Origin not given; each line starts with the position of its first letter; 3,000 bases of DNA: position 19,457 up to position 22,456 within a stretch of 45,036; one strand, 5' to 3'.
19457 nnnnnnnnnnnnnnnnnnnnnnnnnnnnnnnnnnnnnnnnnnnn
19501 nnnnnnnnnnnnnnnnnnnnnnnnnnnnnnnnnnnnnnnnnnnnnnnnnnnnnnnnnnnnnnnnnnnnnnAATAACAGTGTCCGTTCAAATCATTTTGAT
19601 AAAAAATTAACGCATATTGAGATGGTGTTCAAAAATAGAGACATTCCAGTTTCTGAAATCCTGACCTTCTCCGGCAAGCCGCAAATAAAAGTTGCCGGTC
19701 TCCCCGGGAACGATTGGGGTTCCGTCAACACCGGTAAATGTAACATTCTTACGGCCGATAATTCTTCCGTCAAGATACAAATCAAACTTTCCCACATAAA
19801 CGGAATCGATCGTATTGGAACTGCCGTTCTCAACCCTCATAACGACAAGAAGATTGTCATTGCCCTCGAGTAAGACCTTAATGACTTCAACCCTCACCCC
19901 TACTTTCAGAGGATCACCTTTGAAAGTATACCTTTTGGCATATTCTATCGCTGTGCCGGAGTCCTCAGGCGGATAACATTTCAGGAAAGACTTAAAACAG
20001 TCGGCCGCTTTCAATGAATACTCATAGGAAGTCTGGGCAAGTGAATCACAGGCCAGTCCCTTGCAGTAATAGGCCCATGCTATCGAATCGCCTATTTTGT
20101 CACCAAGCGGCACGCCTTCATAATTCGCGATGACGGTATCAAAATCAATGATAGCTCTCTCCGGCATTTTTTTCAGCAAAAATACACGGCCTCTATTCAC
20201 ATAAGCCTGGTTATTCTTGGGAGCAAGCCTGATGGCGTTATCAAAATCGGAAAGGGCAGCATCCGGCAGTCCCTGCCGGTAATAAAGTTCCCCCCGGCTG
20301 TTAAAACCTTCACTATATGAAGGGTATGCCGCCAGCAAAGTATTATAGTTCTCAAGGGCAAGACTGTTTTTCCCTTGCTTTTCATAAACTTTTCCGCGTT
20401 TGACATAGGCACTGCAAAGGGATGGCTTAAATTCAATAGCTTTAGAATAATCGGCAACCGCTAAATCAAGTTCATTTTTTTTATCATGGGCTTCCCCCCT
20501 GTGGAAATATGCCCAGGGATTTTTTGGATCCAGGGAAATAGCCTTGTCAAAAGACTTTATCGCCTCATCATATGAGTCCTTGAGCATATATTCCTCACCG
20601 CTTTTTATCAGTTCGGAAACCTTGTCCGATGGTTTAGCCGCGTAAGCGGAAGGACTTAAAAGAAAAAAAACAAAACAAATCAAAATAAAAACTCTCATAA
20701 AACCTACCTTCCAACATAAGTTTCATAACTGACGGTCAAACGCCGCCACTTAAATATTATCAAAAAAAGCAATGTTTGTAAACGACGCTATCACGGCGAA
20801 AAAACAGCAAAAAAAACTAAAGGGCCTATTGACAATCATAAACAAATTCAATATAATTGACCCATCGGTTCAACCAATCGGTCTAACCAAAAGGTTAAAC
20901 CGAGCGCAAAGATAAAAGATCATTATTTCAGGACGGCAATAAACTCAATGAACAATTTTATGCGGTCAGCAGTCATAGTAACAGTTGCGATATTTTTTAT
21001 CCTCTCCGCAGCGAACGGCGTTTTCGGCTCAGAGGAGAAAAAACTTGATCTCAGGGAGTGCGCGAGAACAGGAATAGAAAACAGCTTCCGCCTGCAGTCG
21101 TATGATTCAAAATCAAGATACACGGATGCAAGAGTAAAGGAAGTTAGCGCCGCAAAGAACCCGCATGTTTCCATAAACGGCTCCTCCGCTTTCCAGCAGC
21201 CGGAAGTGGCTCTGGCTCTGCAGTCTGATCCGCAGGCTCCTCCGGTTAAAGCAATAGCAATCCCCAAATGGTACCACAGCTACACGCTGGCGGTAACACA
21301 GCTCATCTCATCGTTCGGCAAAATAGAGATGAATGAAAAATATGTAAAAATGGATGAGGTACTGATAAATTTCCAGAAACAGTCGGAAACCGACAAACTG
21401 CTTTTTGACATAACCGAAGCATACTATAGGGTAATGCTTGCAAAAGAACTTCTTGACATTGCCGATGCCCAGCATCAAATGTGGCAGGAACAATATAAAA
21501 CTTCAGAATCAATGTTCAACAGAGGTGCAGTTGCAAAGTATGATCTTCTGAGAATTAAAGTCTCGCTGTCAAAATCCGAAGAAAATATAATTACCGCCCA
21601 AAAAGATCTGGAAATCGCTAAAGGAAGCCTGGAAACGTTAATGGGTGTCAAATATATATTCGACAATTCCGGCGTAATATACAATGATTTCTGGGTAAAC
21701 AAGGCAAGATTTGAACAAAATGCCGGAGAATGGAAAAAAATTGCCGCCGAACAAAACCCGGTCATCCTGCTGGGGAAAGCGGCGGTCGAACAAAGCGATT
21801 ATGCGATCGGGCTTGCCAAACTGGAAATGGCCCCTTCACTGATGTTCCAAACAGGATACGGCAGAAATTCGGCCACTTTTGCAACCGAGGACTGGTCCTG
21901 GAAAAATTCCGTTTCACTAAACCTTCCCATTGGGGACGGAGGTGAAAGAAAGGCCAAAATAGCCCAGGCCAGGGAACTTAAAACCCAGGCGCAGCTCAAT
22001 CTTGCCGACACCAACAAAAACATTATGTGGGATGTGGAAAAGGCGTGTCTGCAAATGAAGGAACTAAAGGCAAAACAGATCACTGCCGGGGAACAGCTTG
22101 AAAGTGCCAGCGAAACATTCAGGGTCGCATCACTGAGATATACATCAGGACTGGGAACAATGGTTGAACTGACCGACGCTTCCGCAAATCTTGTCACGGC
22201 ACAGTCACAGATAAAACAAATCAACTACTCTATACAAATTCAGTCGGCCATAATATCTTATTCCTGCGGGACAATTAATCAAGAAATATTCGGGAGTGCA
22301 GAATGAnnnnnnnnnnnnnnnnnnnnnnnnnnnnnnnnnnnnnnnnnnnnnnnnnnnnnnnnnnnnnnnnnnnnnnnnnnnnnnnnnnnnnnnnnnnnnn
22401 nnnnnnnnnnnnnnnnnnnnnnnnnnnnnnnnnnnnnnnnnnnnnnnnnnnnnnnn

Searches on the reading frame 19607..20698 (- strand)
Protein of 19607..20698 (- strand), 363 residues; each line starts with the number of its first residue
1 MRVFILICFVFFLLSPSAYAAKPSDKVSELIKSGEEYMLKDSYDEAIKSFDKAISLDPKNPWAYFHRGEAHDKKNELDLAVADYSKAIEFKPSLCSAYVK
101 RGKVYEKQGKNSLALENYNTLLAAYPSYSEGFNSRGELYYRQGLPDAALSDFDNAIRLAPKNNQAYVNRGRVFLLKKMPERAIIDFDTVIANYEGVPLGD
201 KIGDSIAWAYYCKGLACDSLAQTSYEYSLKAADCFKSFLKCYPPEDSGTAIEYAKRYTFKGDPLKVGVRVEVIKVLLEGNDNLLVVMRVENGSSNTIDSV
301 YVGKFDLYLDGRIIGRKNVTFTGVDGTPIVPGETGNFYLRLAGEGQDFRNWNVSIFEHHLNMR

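Call 81: search_protein_families(library=pfam, proteins=[window:19607-20698:-], max_evalue=0.001)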
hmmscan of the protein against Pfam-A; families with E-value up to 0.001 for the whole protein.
window:19607-20698:- (363 aa): 13 families
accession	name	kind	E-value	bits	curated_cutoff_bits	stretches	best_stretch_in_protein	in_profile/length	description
PF00515.34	TPR_1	-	8.3e-30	101.8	27.8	3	62-93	2-33/34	Tetratricopeptide repeat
PF13414.12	TPR_11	-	2.3e-29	101.2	26.8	3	34-73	1-40/42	TPR repeat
PF07719.23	TPR_2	-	6.4e-25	85.6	27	2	130-162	2-34/34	Tetratricopeptide repeat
PF13432.12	TPR_16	-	9.8e-21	74.3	32.7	3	135-195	3-63/65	Tetratricopeptide repeat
PF13181.12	TPR_8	-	4.3e-20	70.5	25.7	1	34-60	8-34/34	Tetratricopeptide repeat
PF13431.12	TPR_17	-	2.7e-16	58.8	24.4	1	50-81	2-33/34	Tetratricopeptide repeat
PF13428.12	TPR_14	-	7.4e-13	48.2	23.5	0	34-69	8-43/44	Tetratricopeptide repeat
PF13174.12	TPR_6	-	1.1e-10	41.9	26.3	0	97-127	2-32/33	Tetratricopeptide repeat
PF13424.12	TPR_12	-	1.2e-10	41.8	30.1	0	133-194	7-76/77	Tetratricopeptide repeat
PF01239.28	PPTA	-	8.7e-10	38.2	29.5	0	43-69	1-27/32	Protein prenyltransferase alpha subunit repeat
PF14559.12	TPR_19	-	1.3e-08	35.4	25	1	42-82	6-46/68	Tetratricopeptide repeat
PF13371.12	TPR_9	-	1.4e-08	35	35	1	105-166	5-66/73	Tetratricopeptide repeat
PF23914.1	TPR_CcmH_CycH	-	0.00046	20.5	42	0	37-63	60-86/158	Cytochrome c-type biogenesis protein H TPR domain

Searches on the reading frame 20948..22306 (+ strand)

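Call 72: search_protein_families(library=pfam, proteins=[window:20948-22306:+], max_evalue=0.00001)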
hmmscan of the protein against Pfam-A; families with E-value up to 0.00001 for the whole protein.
window:20948-22306:+ (452 aa): 1 family
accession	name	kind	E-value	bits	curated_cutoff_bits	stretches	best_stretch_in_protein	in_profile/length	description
PF02321.23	OEP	-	5.3e-44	150.7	22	2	261-433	3-179/187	Outer membrane efflux protein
